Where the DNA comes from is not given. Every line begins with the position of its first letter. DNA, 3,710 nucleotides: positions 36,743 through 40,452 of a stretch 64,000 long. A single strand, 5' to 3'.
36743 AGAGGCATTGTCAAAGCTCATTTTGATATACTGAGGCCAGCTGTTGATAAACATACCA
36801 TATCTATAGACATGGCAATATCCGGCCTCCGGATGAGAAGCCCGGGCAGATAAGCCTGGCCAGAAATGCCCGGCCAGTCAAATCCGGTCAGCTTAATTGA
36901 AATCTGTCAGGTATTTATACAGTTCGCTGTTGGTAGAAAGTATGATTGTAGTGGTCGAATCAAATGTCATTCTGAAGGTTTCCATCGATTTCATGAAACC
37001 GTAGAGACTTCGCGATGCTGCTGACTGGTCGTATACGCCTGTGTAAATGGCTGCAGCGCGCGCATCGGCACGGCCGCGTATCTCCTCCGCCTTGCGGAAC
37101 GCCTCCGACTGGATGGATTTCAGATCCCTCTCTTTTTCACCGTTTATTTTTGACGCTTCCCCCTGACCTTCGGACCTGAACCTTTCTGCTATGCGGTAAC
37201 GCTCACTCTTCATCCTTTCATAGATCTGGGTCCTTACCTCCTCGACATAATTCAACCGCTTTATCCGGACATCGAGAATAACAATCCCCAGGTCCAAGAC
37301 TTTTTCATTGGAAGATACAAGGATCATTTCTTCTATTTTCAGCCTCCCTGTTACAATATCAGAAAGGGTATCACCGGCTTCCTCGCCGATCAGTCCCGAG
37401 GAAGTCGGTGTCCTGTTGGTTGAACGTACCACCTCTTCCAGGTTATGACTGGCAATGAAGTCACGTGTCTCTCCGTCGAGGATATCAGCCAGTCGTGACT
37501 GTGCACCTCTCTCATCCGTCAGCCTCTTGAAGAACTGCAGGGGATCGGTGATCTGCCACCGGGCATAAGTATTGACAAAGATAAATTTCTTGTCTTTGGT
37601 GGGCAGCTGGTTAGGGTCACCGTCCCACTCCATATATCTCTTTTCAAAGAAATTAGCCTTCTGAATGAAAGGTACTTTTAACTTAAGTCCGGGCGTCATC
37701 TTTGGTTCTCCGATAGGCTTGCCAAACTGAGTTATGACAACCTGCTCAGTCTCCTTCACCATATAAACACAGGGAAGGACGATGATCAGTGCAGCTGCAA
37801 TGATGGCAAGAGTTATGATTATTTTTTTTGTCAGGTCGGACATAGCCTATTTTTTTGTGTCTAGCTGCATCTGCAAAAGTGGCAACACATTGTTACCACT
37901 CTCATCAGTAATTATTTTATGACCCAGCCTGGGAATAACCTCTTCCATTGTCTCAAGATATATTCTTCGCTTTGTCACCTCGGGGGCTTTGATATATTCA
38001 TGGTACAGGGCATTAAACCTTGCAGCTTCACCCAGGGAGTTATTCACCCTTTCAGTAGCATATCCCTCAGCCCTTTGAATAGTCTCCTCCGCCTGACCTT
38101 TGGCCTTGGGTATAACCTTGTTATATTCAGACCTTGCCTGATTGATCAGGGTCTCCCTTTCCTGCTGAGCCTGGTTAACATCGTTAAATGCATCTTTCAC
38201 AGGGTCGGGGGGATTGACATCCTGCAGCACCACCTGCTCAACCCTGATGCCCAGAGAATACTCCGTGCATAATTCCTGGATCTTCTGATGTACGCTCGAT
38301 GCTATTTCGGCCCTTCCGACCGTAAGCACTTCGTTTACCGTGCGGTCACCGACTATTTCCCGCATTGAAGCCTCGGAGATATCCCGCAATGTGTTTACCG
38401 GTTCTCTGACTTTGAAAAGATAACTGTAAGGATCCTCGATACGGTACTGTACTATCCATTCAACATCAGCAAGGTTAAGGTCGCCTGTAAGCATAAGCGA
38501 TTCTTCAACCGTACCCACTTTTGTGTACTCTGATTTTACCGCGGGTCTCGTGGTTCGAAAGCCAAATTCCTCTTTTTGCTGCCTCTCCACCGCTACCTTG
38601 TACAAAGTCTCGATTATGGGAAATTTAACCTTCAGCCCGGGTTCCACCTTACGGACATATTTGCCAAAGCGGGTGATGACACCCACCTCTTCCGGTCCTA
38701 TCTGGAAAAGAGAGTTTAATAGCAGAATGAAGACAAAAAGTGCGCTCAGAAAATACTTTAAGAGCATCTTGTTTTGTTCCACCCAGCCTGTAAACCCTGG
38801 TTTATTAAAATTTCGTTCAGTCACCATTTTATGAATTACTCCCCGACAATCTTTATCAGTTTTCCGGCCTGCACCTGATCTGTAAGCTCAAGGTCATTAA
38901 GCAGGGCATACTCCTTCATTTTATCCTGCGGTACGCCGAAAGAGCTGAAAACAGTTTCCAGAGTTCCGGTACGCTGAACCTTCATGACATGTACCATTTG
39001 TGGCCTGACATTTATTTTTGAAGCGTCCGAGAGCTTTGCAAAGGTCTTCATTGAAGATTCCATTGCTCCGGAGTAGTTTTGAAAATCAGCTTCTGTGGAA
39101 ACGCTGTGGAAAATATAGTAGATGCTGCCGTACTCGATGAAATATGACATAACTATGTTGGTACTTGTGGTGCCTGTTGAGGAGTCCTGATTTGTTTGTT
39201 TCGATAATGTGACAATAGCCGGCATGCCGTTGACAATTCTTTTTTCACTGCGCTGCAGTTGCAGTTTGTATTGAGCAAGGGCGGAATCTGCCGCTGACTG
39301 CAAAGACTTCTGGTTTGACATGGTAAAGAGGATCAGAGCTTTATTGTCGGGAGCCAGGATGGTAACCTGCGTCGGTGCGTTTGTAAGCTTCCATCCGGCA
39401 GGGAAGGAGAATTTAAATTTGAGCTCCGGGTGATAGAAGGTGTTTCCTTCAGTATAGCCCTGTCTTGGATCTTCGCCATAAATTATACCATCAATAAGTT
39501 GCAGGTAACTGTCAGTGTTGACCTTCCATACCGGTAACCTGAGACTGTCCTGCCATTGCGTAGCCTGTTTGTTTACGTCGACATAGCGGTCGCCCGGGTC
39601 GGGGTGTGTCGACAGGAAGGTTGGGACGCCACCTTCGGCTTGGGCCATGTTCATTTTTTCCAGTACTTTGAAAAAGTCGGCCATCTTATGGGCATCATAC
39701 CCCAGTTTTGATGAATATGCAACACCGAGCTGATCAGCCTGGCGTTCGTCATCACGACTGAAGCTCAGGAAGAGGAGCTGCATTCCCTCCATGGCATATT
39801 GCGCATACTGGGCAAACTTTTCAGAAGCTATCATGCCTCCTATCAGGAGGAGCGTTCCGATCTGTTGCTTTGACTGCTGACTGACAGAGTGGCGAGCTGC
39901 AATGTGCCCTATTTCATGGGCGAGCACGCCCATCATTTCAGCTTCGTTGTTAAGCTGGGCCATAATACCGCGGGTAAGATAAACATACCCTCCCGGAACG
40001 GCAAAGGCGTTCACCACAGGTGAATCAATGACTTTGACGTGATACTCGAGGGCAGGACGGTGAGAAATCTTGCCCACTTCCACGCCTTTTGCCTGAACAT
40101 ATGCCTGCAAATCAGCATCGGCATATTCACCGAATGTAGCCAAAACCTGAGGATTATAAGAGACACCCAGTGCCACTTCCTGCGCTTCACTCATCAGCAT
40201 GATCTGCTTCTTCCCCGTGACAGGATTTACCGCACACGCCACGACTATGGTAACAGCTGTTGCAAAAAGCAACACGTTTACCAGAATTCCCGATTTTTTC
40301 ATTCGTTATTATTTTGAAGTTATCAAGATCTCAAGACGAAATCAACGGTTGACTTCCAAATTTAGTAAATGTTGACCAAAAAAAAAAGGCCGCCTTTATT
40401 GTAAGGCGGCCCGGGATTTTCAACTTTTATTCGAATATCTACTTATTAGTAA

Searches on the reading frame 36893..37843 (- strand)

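Call 68: search_protein_families(library=ncbifam, proteins=[window:36893-37843:-], max_evalue=1e-10)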
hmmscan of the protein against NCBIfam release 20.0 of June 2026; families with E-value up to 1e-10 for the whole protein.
window:36893-37843:- (316 aa): 3 families
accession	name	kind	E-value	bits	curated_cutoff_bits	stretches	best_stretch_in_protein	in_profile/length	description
TIGR01932.1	hflC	equivalog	4.3e-73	245.9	134.4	1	6-312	2-317/318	protease modulator HflC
NF008259.0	PRK11029.1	equivalog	1.9e-37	129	427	1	12-313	6-327/334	protease modulator HflC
TIGR01933.1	hflK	equivalog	3.5e-12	46.3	159.4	0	26-145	1-114/261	FtsH protease activity modulator HflK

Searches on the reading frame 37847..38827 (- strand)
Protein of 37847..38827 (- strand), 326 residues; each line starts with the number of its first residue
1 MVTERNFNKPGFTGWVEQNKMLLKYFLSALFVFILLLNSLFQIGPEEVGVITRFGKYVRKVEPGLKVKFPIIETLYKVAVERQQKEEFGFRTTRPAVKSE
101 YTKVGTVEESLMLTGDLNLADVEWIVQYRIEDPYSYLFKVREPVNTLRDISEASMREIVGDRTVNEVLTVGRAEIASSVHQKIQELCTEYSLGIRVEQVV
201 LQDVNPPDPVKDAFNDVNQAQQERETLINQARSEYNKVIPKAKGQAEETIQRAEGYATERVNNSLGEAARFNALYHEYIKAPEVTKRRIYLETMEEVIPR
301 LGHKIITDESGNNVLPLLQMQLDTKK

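Call 68: search_protein_families(library=ncbifam, proteins=[window:37847-38827:-], max_evalue=1e-10)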
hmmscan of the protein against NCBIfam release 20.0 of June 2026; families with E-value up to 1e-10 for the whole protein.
window:37847-38827:- (326 aa): 2 families
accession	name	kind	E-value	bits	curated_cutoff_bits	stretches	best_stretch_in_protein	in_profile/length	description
TIGR01933.1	hflK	equivalog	5.7e-89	298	159.4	1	41-319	2-259/261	FtsH protease activity modulator HflK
NF008181.0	PRK10930.1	equivalog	2.6e-53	181.3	660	1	31-321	88-359/419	FtsH protease activity modulator HflK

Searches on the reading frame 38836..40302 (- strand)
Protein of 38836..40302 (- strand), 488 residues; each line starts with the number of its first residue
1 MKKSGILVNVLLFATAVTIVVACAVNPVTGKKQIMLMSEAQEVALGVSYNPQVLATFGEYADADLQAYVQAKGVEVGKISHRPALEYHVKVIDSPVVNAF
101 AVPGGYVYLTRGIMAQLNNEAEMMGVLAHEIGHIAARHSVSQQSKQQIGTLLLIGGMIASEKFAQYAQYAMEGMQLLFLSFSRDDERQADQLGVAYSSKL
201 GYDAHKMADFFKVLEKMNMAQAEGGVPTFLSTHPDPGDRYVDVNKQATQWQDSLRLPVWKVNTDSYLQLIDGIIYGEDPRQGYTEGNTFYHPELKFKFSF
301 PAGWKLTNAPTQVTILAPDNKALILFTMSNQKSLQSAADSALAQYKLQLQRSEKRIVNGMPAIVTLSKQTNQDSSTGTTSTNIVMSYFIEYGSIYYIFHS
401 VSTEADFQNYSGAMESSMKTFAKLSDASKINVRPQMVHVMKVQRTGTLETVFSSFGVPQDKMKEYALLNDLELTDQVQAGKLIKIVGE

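Call 68: search_protein_families(library=ncbifam, proteins=[window:38836-40302:-], max_evalue=1e-10)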
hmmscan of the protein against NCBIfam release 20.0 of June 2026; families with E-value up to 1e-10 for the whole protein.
window:38836-40302:- (488 aa): 2 families
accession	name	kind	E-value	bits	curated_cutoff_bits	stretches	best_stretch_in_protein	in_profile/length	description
NF052400.1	M48_BAM_BepA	equivalog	5.7e-30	104.5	570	1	15-252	19-262/483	beta-barrel assembly-enhancing protease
NF052399.1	M48_lipo_LoiP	exception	8.1e-12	45.1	365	1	88-243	88-240/247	metalloprotease LoiP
